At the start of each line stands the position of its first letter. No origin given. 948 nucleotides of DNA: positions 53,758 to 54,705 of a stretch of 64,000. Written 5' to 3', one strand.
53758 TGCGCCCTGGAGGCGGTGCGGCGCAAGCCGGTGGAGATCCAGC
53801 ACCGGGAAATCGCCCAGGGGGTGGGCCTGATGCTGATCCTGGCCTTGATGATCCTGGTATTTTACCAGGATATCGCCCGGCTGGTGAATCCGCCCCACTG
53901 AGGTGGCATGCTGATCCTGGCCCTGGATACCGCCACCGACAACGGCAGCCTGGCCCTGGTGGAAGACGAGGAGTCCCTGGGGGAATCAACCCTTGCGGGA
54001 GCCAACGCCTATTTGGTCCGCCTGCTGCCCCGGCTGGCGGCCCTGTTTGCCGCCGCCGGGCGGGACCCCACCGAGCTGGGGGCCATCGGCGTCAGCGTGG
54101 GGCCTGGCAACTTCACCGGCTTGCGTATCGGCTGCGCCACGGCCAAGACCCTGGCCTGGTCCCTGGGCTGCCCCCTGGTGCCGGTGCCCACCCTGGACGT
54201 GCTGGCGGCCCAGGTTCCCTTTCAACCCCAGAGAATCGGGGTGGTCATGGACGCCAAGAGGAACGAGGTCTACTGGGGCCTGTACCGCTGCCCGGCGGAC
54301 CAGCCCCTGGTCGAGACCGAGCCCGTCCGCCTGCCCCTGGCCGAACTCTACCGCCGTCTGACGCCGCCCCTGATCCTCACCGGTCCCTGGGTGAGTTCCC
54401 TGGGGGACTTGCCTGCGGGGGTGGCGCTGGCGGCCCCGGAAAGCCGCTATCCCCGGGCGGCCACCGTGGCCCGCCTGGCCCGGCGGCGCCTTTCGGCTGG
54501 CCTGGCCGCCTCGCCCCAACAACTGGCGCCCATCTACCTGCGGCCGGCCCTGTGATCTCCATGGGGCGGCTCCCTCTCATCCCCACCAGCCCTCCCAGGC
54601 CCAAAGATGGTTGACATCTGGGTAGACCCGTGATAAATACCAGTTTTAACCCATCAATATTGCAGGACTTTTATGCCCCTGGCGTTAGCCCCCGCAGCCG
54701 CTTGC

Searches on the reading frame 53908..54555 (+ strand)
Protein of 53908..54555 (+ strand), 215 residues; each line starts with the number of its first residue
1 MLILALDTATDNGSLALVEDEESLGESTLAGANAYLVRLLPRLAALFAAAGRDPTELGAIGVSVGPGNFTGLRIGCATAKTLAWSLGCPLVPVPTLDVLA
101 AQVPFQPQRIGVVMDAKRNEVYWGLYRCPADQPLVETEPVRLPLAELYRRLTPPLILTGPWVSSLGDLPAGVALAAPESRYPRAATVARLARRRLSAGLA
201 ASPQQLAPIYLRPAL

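Call 17: find_encoding_contigs(protein=window:53908-54555:+, flank=10000, max_places=10)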
Protein window:53908-54555:+ (215 aa): 9 contigs read that carry it; 6 places shown.
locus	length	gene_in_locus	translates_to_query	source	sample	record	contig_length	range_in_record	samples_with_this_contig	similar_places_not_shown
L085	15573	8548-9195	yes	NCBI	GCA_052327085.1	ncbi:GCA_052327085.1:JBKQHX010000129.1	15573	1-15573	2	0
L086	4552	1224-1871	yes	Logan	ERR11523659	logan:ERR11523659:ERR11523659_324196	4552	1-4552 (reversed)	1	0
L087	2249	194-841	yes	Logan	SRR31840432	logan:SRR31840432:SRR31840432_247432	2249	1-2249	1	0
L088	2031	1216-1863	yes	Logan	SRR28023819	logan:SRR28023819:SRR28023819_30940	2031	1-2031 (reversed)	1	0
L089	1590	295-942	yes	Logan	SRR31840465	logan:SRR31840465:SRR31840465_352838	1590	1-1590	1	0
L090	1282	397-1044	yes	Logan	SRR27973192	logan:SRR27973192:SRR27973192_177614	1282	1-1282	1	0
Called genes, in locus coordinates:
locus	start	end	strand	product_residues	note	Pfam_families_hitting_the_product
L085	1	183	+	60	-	?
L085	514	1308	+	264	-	PF00005:ABC_tran, PF13304:AAA_21 (faint), PF12399:BCA_ABC_TP_C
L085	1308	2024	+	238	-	PF00005:ABC_tran, PF13304:AAA_21 (faint), PF12399:BCA_ABC_TP_C (weak)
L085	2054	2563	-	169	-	-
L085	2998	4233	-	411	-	PF04389:Peptidase_M28 (weak), PF01546:Peptidase_M20, PF07687:M20_dimer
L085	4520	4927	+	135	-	PF00903:Glyoxalase, PF13468:Glyoxalase_3, PF13669:Glyoxalase_4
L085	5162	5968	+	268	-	PF01261:AP_endonuc_2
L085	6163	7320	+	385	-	PF02670:DXP_reductoisom, PF08436:DXP_redisom_C, PF13288:DXPR_C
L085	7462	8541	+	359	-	PF02163:Peptidase_M50, PF00595:PDZ, PF13180:PDZ_2, PF17820:PDZ_6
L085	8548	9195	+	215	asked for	PF00814:TsaD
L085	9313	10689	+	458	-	-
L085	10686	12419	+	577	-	PF00575:S1, PF10150:RNase_E_G, PF20833:RNase_E_G_Thio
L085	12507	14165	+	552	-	PF00920:ILVD_EDD_N, PF24877:ILV_EDD_C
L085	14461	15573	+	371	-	?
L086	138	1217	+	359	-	PF02163:Peptidase_M50, PF00595:PDZ, PF13180:PDZ_2, PF17820:PDZ_6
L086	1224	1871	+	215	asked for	PF00814:TsaD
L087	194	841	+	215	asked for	PF00814:TsaD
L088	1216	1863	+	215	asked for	PF00814:TsaD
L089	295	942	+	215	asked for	PF00814:TsaD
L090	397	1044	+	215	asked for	PF00814:TsaD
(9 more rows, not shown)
